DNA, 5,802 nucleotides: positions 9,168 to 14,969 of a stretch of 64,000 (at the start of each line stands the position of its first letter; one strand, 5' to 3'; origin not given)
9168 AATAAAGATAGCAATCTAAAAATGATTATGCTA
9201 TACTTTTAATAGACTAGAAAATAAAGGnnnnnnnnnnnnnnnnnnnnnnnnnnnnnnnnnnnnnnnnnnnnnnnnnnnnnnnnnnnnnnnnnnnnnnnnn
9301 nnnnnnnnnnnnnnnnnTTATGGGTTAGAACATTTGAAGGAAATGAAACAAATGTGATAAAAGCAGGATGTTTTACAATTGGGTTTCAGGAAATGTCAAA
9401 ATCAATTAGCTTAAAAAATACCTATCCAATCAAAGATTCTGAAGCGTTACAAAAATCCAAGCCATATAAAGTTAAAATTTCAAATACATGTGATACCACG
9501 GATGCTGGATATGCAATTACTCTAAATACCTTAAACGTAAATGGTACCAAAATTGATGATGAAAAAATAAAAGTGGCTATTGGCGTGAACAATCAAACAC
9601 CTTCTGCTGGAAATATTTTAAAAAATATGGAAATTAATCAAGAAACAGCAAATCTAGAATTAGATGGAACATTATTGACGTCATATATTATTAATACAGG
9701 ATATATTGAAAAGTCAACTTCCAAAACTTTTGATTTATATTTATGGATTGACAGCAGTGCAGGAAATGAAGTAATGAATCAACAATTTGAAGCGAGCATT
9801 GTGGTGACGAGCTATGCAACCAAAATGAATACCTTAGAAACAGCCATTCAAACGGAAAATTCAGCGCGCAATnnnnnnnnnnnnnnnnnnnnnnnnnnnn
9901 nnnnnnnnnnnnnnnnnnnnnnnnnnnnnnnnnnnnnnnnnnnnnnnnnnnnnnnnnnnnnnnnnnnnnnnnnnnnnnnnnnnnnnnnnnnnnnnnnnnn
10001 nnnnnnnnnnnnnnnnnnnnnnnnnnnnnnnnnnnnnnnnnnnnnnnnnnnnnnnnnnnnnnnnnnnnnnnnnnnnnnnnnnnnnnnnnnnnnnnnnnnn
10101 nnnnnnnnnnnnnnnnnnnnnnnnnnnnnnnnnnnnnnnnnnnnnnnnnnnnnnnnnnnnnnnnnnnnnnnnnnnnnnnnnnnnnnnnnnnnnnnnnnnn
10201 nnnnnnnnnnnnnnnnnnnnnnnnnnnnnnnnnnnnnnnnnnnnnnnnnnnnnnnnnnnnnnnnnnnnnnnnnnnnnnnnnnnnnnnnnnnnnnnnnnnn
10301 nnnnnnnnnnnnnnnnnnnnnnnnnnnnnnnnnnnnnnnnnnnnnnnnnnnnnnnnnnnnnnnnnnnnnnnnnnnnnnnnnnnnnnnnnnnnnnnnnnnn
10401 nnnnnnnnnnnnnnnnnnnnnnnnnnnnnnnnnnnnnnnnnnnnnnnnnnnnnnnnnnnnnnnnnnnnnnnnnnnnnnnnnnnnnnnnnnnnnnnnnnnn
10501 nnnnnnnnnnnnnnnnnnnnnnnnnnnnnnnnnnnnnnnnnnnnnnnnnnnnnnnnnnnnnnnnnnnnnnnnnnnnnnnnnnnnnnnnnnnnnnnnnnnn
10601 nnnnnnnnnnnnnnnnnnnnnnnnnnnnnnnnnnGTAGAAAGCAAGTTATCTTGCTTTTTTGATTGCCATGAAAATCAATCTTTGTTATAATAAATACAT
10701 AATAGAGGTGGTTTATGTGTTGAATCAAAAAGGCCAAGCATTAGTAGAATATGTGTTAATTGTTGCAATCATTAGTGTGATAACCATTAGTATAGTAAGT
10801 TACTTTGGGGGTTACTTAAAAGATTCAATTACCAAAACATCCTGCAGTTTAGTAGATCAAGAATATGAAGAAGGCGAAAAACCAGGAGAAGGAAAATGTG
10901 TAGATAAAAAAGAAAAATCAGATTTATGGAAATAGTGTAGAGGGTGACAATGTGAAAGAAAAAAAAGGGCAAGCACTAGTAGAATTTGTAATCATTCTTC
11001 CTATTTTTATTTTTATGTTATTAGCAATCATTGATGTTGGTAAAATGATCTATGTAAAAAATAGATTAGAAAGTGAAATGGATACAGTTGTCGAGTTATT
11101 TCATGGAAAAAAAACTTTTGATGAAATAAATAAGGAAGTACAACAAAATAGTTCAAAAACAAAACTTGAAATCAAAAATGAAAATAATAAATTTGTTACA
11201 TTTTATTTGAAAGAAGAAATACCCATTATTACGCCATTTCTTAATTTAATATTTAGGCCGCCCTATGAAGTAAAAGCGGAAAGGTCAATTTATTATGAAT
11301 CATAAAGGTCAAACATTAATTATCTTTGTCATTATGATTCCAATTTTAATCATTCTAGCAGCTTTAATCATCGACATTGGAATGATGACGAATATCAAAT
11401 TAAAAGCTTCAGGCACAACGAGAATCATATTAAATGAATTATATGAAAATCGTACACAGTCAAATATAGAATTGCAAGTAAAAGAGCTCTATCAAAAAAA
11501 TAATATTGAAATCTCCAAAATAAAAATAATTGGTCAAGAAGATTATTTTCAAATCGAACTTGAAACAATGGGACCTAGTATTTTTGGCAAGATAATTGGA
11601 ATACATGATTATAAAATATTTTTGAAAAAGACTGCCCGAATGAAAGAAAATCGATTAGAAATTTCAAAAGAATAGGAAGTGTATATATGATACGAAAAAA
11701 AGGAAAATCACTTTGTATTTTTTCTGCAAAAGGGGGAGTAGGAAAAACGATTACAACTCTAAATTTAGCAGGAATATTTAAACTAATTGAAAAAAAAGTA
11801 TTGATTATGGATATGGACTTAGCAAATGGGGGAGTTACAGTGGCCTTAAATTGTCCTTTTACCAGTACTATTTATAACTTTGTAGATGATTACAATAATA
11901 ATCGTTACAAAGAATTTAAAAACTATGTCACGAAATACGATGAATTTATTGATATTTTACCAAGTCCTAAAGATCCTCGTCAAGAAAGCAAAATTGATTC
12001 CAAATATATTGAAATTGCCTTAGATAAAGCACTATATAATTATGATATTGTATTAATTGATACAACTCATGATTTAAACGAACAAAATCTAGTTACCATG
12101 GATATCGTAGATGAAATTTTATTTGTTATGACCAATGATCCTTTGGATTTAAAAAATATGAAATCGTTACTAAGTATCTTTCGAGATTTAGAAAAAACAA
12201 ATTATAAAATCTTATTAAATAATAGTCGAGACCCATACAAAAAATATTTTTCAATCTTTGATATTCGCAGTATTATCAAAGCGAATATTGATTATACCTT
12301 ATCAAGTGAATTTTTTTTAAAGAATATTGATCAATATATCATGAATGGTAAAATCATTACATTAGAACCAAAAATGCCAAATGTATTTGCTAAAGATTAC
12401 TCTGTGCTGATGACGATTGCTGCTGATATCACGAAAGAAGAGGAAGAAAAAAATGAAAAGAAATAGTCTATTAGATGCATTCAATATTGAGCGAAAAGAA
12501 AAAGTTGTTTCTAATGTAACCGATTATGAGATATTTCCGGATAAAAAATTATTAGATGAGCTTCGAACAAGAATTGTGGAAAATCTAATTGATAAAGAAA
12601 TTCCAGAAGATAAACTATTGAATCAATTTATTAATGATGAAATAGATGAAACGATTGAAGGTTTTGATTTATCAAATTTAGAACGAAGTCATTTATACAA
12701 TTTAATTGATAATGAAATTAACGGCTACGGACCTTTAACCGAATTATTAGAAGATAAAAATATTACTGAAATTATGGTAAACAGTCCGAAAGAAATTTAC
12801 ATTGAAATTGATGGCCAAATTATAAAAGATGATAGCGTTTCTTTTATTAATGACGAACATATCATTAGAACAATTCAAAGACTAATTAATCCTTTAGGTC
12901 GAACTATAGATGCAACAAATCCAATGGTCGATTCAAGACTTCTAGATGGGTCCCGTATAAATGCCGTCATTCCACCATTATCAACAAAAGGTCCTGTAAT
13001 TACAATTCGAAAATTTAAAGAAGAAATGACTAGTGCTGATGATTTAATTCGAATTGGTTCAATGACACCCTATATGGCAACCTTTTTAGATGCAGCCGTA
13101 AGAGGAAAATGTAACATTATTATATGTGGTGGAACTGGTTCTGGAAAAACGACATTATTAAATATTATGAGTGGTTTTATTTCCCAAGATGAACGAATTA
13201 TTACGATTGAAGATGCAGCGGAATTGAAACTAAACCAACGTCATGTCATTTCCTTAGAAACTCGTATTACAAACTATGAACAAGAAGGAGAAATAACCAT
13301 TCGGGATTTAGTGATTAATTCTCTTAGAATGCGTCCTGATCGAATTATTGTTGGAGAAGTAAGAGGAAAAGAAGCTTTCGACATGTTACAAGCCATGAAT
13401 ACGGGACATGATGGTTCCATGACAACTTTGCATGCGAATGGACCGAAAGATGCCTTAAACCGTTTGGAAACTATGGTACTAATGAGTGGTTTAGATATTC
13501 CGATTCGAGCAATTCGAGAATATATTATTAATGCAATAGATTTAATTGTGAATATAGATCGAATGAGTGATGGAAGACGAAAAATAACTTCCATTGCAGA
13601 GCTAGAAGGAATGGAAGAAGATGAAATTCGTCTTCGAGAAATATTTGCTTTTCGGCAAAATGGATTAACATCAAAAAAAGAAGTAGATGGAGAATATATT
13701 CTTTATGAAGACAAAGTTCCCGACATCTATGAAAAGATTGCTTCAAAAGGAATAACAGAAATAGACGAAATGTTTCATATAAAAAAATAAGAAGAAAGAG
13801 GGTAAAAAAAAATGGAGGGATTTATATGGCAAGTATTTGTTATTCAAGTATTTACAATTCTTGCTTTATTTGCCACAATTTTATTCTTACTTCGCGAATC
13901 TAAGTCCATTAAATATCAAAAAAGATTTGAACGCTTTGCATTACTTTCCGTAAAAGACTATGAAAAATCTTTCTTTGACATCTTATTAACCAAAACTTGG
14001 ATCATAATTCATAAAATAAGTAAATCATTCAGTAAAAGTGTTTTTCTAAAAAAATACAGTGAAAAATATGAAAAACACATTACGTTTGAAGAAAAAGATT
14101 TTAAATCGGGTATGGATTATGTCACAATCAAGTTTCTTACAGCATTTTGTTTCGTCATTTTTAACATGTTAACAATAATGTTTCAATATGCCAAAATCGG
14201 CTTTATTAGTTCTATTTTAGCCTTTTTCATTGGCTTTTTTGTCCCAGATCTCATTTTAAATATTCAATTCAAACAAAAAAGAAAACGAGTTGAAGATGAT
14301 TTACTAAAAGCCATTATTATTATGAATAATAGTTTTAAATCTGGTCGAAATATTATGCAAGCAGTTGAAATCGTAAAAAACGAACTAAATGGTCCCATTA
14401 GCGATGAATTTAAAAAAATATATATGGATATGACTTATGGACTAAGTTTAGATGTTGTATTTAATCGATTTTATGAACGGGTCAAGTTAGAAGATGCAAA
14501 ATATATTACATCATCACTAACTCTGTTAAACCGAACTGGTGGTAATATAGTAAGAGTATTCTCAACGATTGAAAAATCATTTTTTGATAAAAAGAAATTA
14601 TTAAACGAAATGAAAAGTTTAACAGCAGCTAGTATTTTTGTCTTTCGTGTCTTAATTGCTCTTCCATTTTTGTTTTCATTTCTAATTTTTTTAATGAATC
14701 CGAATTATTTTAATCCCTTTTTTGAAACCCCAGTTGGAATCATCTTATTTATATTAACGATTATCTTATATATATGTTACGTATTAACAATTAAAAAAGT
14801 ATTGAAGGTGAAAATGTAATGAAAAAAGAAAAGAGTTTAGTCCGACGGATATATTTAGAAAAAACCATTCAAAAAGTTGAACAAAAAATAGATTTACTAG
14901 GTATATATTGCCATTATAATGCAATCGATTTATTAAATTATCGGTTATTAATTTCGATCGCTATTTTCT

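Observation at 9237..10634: A fourth SipW-cognate-like N-terminus on a 466-aa protein sits directly upstream of the Tad pilus operon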

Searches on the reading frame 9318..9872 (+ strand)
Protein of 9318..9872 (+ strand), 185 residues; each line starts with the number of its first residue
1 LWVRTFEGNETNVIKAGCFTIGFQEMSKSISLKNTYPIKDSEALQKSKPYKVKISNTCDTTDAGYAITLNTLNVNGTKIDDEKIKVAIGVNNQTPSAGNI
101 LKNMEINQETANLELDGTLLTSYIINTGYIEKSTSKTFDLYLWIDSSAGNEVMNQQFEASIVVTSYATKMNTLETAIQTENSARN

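Call 61: predict_structure(alignment_id=A4)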
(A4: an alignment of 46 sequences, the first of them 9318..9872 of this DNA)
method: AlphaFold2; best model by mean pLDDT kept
length: 185 residues; sequences in the alignment: 46
mean_pLDDT: 81.1   pTM: 0.74
mean pLDDT of the five models: 81.1, 78.0, 77.7, 76.6, 76.3
residues with pLDDT >= 90: 94; 70-90: 49; 50-70: 19; < 50: 23
segments of 3 or more residues with pLDDT < 50: 1-15, 170-172, 183-185
pLDDT, mean of each block of 10 residues (from residue 1): 36 50 74 85 92 88 90 93 97 95 95 87 94 93 94 91 73 50 47
secondary structure, 60 per line:
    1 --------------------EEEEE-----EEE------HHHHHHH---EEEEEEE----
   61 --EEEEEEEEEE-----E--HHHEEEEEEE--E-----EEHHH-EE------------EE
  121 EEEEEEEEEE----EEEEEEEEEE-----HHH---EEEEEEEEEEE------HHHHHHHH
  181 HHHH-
elements in order: E21-25 E31-33 H40-46 E50-56 E63-72 E84-90 E119-130 E135-144 E156-166 H173-184

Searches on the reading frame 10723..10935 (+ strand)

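Call 3: search_protein_families(library=pfam, proteins=[window:10723-10935:+], max_evalue=0.1)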
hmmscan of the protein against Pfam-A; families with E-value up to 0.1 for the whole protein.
window:10723-10935:+ (70 aa): 1 family
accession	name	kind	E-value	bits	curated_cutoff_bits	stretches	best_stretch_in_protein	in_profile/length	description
PF04964.19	Flp_Fap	-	1.3e-06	28.6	32.2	1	1-39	4-42/46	Flp/Fap pilin component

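Call 4: search_protein_families(library=ncbifam, proteins=[window:10723-10935:+], max_evalue=0.1)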
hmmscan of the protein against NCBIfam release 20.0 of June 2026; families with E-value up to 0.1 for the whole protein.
window:10723-10935:+ (70 aa): 1 family
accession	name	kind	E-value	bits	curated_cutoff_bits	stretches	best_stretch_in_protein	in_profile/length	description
NF007862.0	PRK10574.1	equivalog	0.0096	16.1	138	1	1-36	3-39/145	prepilin peptidase-dependent pilin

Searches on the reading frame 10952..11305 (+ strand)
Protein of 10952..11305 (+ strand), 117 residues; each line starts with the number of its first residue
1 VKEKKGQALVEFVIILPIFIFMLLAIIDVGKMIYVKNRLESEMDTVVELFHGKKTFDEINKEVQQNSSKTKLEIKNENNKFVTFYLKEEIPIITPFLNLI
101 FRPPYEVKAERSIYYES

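Call 3: search_protein_families(library=pfam, proteins=[window:10952-11305:+], max_evalue=0.1)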
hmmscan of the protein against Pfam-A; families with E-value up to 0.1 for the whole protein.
window:10952-11305:+ (117 aa): 4 families
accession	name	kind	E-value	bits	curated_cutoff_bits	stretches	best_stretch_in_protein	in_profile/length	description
PF07811.17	TadE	-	8.3e-12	45.5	22.9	1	6-40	1-35/43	TadE-like protein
PF13400.11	Tad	-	0.0015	19.2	22.3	1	6-41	1-35/47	Putative Flp pilus-assembly TadE/G-like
PF16964.10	TadF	-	0.0092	16.4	27.3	1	2-70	4-72/178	Putative tight adherence pilin protein F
PF21873.2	Thioredoxin_17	-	0.078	13.9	24.8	0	48-102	24-76/80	Thioredoxin-like domain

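Call 4: search_protein_families(library=ncbifam, proteins=[window:10952-11305:+], max_evalue=0.1)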
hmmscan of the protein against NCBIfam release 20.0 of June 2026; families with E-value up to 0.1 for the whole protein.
window:10952-11305:+ (117 aa): 2 families
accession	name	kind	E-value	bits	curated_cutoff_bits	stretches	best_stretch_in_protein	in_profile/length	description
NF050141.1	CLIBASIA_04065_VF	exception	0.001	18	450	1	2-93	16-106/403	CLIBASIA_04065 family virulence factor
NF050020.1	YdcD_fam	subfamily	0.0037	17.2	65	1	17-72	6-58/164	YdcD family protein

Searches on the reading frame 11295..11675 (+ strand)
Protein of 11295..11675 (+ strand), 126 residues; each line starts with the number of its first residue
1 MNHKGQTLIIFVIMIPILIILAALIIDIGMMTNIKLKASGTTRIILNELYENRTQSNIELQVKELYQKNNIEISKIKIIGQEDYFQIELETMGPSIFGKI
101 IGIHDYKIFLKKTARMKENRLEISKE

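Call 3: search_protein_families(library=pfam, proteins=[window:11295-11675:+], max_evalue=0.1)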
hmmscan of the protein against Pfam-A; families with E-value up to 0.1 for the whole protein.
window:11295-11675:+ (126 aa): 3 families
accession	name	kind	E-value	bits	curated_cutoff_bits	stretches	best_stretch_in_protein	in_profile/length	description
PF13400.11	Tad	-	0.0045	17.7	22.3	1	5-32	1-27/47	Putative Flp pilus-assembly TadE/G-like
PF07811.17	TadE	-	0.0091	16.5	22.9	1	5-39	1-35/43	TadE-like protein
PF01015.23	Ribosomal_S3Ae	-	0.049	13.6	29.3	1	41-79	150-188/191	Ribosomal S3Ae family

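Call 4: search_protein_families(library=ncbifam, proteins=[window:11295-11675:+], max_evalue=0.1)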
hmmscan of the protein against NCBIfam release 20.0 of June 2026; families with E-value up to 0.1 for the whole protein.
window:11295-11675:+ (126 aa): 1 family
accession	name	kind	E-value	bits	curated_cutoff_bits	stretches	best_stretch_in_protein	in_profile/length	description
NF011386.0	PRK14811.1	equivalog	0.049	12.8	414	0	51-121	80-151/269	DNA-formamidopyrimidine glycosylase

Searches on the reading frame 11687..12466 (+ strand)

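Call 78: search_protein_families(library=pfam, proteins=[window:11687-12466:+], max_evalue=0.001)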
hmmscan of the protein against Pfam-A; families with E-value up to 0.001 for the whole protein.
window:11687-12466:+ (259 aa): 4 families
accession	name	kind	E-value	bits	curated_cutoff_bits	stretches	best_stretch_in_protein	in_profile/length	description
PF13614.12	AAA_31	-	7.3e-16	59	27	1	7-172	2-171/177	AAA domain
PF01656.29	CbiA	-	1.4e-09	38.4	25.4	1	10-172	2-69/125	CobQ/CobB/MinD/ParA nucleotide binding domain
PF10609.15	ParA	-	1.2e-06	28.5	27.1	1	8-46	5-43/246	NUBPL iron-transfer P-loop NTPase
PF06564.18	CBP_BcsQ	-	0.00024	21.2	21.3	1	8-151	3-148/234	Cellulose biosynthesis protein BcsQ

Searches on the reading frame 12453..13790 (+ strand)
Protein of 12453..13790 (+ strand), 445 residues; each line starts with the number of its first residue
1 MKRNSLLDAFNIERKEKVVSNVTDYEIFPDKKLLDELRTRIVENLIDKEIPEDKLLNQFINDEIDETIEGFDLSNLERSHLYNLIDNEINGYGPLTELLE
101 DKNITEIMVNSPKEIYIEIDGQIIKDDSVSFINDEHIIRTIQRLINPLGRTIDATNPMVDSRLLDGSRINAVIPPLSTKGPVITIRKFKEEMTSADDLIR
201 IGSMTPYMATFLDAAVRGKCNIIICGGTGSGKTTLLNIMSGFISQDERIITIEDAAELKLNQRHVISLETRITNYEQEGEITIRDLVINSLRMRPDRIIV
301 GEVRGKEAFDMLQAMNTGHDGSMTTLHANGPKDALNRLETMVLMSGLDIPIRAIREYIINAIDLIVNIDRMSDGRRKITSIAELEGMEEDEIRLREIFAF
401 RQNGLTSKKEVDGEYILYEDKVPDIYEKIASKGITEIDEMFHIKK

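Call 48: find_related_loci(query=A3, collection=metagenome_contigs, flank=10000)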
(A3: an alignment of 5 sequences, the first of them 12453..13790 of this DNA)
Query A3 (445 aa) in metagenome_contigs; peptide patterns used: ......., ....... (x = any residue, [..] = any of these).
600 stretches matched a pattern (row limit reached: there are more); 541 encode a relative of the query (tblastn E <= 1e-3); the best 80 are kept; 80 distinct loci.
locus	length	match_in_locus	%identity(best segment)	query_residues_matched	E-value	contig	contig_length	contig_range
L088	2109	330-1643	80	4-442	0e+0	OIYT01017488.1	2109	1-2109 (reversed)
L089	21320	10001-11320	77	1-441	0e+0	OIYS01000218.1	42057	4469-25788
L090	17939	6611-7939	70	1-444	0e+0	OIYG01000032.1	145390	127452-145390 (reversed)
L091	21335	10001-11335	70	3-445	0e+0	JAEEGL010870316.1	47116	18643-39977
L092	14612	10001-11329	69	2-445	0e+0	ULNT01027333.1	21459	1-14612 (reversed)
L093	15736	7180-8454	69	16-441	0e+0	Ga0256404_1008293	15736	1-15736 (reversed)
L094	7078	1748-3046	68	8-441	0e+0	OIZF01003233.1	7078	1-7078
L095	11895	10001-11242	70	20-434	0e+0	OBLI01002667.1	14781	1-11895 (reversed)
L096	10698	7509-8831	66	1-441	0e+0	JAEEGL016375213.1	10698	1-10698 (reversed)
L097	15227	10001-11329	65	1-444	0e+0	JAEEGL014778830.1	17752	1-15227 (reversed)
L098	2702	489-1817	65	1-445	0e+0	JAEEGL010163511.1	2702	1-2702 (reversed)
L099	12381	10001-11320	63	4-444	0e+0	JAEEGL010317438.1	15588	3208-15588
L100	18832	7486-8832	63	1-441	0e+0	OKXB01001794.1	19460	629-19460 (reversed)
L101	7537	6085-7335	67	20-437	0e+0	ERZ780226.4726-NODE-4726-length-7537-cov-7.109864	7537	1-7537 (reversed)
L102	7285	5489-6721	68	3-412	0e+0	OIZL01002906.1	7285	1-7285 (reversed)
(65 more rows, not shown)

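Call 64: search_protein_families(library=pfam, proteins=[L101:2318-4534:+, L097:5793-8114:+, L092:13207-14388:+], max_evalue=0.01)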
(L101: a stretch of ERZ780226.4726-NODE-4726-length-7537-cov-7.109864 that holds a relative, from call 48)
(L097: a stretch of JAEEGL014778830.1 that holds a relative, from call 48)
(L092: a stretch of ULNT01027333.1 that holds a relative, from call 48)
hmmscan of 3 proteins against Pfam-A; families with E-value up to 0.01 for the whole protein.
L101:2318-4534:+ (738 aa): 0 families

L097:5793-8114:+ (773 aa): 0 families

L092:13207-14388:+ (393 aa): 0 families

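Call 78: search_protein_families(library=pfam, proteins=[window:12453-13790:+], max_evalue=0.001)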
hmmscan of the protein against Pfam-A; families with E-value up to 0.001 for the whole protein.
window:12453-13790:+ (445 aa): 2 families
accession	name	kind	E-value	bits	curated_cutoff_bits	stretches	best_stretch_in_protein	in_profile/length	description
PF00437.27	T2SSE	-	4.4e-60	203.7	24.9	1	91-366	4-273/370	Type II/IV secretion system protein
PF00005.33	ABC_tran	-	2.5e-06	28.5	25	1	221-279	13-68/137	ABC transporter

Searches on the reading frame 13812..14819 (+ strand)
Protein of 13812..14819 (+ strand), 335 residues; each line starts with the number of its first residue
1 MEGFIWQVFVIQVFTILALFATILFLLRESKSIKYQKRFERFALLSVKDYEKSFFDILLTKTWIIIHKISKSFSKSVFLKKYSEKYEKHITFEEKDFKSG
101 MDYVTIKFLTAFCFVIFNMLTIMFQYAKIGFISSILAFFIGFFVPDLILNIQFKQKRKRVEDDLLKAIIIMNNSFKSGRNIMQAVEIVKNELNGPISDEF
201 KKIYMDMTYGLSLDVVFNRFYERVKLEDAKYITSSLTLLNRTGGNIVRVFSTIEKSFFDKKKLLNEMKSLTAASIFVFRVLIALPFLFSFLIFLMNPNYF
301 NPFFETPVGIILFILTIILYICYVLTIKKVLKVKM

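Call 78: search_protein_families(library=pfam, proteins=[window:13812-14819:+], max_evalue=0.001)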
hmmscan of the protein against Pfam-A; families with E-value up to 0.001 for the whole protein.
window:13812-14819:+ (335 aa): 1 family
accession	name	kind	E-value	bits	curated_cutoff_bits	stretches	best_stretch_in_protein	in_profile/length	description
PF00482.28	T2SSF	-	2.8e-11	43.9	25.2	1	171-292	5-123/125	Type II secretion system (T2SS), protein F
